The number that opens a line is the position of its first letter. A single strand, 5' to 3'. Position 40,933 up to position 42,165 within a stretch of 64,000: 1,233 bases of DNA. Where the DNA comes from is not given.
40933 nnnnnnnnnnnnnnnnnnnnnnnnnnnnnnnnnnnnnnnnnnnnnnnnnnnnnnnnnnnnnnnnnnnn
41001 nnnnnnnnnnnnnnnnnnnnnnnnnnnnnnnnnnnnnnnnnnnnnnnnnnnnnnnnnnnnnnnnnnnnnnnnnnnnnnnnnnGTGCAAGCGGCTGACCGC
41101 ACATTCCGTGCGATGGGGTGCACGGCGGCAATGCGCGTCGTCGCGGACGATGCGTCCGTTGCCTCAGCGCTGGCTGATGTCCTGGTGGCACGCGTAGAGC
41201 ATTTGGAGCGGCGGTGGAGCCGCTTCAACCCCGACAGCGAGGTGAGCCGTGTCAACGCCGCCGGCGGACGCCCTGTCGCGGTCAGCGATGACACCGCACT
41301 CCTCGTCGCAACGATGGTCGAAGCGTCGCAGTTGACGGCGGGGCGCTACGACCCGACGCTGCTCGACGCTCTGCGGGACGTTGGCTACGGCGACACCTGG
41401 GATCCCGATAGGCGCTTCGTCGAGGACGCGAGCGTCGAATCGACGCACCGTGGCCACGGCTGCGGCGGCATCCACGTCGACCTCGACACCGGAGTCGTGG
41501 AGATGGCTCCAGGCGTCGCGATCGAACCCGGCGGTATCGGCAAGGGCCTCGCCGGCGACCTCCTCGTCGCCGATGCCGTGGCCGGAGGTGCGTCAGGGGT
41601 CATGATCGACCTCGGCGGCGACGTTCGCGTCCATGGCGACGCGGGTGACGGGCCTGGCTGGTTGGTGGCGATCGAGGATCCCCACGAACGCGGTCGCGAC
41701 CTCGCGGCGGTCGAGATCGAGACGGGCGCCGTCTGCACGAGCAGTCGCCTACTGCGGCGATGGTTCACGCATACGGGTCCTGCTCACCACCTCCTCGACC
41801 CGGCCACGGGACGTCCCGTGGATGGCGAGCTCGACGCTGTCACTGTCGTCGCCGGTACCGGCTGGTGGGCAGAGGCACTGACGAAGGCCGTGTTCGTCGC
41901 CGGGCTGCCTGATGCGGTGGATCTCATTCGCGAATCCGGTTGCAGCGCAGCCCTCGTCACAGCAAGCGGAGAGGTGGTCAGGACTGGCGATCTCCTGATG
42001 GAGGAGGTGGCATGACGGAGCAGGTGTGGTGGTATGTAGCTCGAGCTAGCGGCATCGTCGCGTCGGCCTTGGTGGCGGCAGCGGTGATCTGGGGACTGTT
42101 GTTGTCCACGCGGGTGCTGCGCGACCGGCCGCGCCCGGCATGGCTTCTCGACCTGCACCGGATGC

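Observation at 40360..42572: Four-gene operon for a possible flavin-based transmembrane electron transfer system: H/D-rich tail protein, SGAT-motif mini-protein, ApbE, ferric-reductase-like di-haem protein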

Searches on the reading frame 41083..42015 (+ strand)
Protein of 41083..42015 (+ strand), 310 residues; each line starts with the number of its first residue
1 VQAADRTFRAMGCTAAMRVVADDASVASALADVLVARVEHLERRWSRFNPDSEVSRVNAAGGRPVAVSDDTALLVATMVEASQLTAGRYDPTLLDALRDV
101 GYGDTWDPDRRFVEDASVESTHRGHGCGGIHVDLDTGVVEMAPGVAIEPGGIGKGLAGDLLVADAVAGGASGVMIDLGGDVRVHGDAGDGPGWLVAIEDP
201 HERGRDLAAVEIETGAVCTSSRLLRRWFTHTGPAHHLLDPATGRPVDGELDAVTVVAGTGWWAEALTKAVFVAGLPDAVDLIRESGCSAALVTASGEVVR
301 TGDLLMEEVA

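Call 3: search_protein_families(library=pfam, proteins=[window:41083-42015:+], max_evalue=0.1)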
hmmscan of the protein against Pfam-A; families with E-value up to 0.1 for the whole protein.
window:41083-42015:+ (310 aa): 1 family
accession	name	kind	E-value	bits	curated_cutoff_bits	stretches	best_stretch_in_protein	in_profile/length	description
PF02424.20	ApbE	-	4.9e-52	177.5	25.6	1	11-288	1-263/266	ApbE family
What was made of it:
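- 41083..42015 (+): ApbE-type FAD:protein FMN transferase (310 aa from GTG 41083; annotated as 294 aa from ATG 41131, which would cut off the conserved FRAMG strand). It has no signal peptide. The metal-site motif is E-A-L-T-K instead of D-x-L-[S/A]-T. Pfam ApbE, E 4.9e-52 (call 3).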

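Call 4: search_protein_families(library=ncbifam, proteins=[window:41083-42015:+], max_evalue=0.1)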
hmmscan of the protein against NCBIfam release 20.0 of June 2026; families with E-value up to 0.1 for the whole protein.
window:41083-42015:+ (310 aa): 1 family
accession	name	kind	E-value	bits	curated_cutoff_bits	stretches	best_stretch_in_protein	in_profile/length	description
NF007774.0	PRK10461.1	equivalog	3.9e-23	81.9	498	1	9-300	40-335/351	FAD:protein FMN transferase ApbE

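Call 8: find_related_loci(query=window:41083-42015:+, collection=genome_contigs, flank=4000)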
Query window:41083-42015:+ (310 aa) in genome_contigs; peptide patterns used: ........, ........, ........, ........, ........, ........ (x = any residue, [..] = any of these).
101 stretches matched a pattern; 25 encode a relative of the query (tblastn E <= 1e-3); 25 distinct loci.
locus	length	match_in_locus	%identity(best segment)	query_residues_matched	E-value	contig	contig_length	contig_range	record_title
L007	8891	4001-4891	47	1-304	6e-73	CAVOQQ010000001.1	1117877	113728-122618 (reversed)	MAG: uncultured Acidimicrobiales bacterium isolate MFD09964.bin.1.68 genome assembly, contig: contig_15580, whole genome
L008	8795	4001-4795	49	37-304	4e-67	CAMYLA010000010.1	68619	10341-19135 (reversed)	MAG: uncultured Acidimicrobiaceae bacterium isolate FCS_M_Acidobacteriota_12 genome assembly, contig: scaffold_228, whol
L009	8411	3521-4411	44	1-304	3e-67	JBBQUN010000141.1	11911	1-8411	MAG: Acidimicrobiales bacterium isolate Co_metawrap_1930 Cmw_1930_k141_26921831_length_11911_cov_11.9925, whole genome s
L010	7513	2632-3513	47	4-305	2e-66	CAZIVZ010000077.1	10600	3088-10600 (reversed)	MAG TPA_asm: uncultured Aquihabitans sp. isolate SRP173033_co2_32 genome assembly, contig: NODE_3411_length_10600_cov_8.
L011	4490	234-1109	46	4-305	1e-64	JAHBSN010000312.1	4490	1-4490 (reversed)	MAG: Actinomycetota bacterium isolate ACE_ACT2 ACT2_312, whole genome shotgun sequence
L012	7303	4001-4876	45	4-301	4e-64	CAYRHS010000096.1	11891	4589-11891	MAG TPA_asm: uncultured Burkholderiales bacterium isolate SRP214966_co7_265 genome assembly, contig: NODE_4891_length_11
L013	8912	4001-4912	45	4-299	1e-63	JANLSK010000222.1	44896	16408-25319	MAG: Actinomycetes bacterium isolate OTE_25_metabat_366 OTE_25_k141_2473496, whole genome shotgun sequence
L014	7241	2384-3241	48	1-299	1e-62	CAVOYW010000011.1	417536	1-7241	MAG: uncultured Acidimicrobiales bacterium isolate MFD09779.bin.2.38 genome assembly, contig: contig_9940, whole genome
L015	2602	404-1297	44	1-307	3e-63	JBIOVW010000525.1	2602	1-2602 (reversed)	MAG: Nakamurella sp. isolate MAG098 k127_330493, whole genome shotgun sequence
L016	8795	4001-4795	46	29-272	9e-59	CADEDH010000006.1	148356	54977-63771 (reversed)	MAG: uncultured actinobacterium isolate Actinobacteria sp. RBC023 genome assembly, contig: MAG023_6, whole genome shotgu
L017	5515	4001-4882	45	2-304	2e-56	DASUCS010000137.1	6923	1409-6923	MAG TPA_asm: Acidimicrobiales bacterium isolate SMAG_U1303 k141_1514809, whole genome shotgun sequence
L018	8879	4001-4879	43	7-302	4e-55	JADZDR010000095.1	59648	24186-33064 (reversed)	MAG: Acidimicrobiia bacterium isolate SJ788 c_000001958713, whole genome shotgun sequence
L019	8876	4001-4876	41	4-304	9e-54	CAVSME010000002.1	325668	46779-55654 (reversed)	MAG: uncultured Acidimicrobiales bacterium isolate MFD04944.bin.1.57 genome assembly, contig: contig_14708, whole genome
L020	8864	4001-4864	42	1-296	5e-53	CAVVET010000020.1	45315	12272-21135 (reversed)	MAG: uncultured Acidimicrobiales bacterium isolate MFD02242.bin.2.229 genome assembly, contig: contig_37254, whole genom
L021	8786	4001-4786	46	8-274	6e-52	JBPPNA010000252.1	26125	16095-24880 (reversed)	MAG: Acidimicrobiales bacterium isolate BIOS2019_out_021 k131_1991121, whole genome shotgun sequence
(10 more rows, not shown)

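Call 43: search_solved_structures(query=window:41083-42012:+, max_evalue=0.00001, show_alignments=2)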
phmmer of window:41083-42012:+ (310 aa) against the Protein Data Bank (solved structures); distinct sequences matched with E-value up to 0.00001: 13.
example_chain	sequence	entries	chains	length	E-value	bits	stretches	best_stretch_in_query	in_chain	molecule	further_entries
1vrm_A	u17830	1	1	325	5.7e-22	81.8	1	15-278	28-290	hypothetical protein TM1553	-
5mgy_H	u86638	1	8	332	1.6e-21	80.4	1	10-298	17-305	FAD:protein FMN transferase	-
4xdt_A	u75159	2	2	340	2e-21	80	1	15-291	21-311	FAD:protein FMN transferase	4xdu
6nxi_A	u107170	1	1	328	7.8e-21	78.1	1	31-275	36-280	FAD:protein FMN transferase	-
7esa_A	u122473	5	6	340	8.7e-21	77.9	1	49-303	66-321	FAD:protein FMN transferase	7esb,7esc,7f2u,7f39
4ifu_A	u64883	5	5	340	1.3e-20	77.3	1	15-291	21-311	FAD:protein FMN transferase | Thiamine biosynthesis lipoprotein ApbE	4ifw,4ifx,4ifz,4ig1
7mgt_A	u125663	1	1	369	1.7e-20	77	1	15-291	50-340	FAD:protein FMN transferase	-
4xdr_A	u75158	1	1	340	3.4e-20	75.9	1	15-291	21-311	FAD:protein FMN transferase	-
4xgw_A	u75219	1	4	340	4.1e-20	75.7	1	17-301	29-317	FAD:protein FMN transferase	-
6nxj_A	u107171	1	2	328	1.1e-19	74.3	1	31-275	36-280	FAD:protein FMN transferase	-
2o18_A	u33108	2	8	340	1.5e-19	73.9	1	17-301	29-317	Thiamine biosynthesis lipoprotein apbE | FAD:protein FMN transferase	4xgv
4xgx_A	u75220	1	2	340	9.2e-19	71.3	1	19-301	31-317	FAD:protein FMN transferase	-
3pnd_A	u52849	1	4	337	1.2e-17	67.6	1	9-301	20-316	Thiamine biosynthesis lipoprotein ApbE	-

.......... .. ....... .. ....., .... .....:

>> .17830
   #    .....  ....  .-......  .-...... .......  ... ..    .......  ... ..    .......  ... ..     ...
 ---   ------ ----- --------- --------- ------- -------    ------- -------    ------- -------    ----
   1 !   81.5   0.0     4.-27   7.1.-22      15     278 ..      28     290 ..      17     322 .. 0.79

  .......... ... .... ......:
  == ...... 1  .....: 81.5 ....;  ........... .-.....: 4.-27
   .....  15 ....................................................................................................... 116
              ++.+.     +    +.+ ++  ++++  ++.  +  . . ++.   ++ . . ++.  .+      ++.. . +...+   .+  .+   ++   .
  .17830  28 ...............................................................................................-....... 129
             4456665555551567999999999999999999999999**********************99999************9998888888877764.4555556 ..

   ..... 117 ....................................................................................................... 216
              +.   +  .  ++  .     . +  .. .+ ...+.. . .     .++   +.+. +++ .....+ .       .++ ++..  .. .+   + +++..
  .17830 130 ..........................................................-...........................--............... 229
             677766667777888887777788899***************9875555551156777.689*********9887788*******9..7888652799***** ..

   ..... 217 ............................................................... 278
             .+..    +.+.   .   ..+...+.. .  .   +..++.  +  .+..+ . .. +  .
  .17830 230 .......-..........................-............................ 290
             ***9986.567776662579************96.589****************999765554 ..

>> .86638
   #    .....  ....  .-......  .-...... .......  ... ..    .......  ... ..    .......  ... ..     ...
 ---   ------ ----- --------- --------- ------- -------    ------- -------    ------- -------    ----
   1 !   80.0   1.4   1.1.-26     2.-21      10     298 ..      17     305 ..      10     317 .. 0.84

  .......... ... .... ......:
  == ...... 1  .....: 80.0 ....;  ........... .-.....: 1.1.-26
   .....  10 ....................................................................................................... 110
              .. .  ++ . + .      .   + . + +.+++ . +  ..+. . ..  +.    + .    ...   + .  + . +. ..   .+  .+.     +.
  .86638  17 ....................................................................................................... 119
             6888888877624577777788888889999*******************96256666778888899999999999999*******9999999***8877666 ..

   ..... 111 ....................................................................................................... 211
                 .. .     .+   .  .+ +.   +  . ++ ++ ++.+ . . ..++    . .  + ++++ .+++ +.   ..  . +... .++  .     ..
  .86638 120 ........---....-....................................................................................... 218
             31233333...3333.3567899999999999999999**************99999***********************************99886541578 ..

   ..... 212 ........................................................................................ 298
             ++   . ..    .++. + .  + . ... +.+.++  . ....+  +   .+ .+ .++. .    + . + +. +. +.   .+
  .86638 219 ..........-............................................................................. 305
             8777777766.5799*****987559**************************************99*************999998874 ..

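Call 45: search_solved_structures(query=window:41083-42012:+, max_evalue=1e-20, show_alignments=5)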
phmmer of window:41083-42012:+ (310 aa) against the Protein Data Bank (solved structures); distinct sequences matched with E-value up to 1e-20: 5.
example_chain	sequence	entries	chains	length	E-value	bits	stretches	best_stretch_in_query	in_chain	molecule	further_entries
1vrm_A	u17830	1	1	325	5.7e-22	81.8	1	15-278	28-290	hypothetical protein TM1553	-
5mgy_H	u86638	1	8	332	1.6e-21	80.4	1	10-298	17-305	FAD:protein FMN transferase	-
4xdt_A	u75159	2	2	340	2e-21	80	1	15-291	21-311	FAD:protein FMN transferase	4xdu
6nxi_A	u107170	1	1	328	7.8e-21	78.1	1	31-275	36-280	FAD:protein FMN transferase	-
7esa_A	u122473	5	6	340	8.7e-21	77.9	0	49-303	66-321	FAD:protein FMN transferase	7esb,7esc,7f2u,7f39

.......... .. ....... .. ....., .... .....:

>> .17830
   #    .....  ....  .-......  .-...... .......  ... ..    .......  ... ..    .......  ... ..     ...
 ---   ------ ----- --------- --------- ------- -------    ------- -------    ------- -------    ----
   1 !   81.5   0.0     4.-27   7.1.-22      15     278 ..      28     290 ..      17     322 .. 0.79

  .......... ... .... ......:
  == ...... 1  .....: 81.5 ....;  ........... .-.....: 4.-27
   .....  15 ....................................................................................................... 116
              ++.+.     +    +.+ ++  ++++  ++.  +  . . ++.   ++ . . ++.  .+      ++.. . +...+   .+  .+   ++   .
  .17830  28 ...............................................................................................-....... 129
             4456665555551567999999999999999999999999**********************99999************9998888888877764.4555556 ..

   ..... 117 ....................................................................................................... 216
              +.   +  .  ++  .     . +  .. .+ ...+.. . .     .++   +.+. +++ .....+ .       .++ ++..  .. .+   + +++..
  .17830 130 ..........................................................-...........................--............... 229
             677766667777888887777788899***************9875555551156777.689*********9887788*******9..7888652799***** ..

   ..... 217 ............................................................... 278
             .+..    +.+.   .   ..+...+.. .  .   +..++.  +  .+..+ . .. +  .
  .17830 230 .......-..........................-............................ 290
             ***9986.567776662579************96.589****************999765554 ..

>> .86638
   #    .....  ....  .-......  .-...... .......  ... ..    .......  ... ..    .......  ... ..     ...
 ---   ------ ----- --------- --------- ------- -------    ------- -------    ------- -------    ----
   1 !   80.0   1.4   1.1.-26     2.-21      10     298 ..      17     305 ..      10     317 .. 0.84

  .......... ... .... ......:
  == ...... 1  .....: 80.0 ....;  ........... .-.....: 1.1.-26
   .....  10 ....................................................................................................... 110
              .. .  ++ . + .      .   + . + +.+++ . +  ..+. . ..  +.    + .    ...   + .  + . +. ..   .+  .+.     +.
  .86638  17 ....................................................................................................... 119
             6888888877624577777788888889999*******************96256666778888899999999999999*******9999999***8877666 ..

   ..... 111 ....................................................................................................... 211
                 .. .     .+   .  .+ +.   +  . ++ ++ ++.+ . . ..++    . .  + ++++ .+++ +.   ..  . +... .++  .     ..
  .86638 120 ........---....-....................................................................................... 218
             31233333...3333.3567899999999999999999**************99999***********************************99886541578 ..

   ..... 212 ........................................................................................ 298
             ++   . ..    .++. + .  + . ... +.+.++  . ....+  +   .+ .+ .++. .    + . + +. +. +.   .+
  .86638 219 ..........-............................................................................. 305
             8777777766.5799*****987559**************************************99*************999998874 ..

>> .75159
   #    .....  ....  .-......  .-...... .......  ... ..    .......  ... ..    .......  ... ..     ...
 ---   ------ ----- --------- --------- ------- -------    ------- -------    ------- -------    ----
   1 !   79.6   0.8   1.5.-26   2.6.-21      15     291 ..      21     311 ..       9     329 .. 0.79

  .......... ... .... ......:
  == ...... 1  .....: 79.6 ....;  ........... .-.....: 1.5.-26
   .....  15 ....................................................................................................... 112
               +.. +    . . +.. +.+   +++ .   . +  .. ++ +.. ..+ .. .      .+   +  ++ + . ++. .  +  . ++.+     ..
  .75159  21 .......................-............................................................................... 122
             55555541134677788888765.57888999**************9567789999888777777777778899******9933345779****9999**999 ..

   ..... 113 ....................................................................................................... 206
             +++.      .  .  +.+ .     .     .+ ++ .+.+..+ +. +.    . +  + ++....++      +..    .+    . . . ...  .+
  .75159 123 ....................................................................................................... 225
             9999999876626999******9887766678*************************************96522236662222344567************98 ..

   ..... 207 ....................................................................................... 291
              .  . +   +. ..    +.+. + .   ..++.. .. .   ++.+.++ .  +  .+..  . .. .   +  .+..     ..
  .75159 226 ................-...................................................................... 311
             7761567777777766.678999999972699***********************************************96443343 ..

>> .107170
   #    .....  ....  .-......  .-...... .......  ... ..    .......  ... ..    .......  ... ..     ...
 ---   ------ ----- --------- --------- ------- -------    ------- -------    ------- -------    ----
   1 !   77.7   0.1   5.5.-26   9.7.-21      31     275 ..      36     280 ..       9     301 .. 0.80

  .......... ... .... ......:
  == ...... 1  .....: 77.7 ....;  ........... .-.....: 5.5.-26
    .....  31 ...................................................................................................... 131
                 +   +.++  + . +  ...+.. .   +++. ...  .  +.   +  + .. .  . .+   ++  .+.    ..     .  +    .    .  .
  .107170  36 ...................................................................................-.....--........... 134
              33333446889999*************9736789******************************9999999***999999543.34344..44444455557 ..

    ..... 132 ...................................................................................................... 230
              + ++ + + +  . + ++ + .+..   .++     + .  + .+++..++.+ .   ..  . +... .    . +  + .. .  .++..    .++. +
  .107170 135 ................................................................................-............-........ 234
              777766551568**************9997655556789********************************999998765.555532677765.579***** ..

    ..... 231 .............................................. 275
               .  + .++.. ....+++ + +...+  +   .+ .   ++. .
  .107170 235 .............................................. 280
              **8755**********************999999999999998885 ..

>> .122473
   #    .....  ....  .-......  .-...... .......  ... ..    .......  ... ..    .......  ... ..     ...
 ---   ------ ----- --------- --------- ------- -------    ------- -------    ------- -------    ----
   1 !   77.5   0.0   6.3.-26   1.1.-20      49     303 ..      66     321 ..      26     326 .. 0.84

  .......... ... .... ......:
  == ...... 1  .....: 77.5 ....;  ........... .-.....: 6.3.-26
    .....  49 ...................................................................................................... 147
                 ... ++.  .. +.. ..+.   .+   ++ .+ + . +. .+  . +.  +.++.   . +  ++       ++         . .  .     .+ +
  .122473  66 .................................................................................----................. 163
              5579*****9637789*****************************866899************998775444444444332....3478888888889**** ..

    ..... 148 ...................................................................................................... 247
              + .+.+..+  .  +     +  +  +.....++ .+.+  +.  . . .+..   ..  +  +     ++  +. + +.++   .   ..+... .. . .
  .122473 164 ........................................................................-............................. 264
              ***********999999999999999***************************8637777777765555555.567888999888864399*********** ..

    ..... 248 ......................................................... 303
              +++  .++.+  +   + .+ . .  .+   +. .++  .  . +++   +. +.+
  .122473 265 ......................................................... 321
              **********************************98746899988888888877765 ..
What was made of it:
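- On ApbE / FAD:protein FMN transferase (PF02424): E about 1e-21 to five solved FMN transferases (calls 43, 45). All five solved homologs have D-x-L-[S/A]-T (call 45).
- ApbE resembles solved FMN transferases with catalytic Ser and His kept (calls 43, 45). The metal ligands are altered (call 45).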
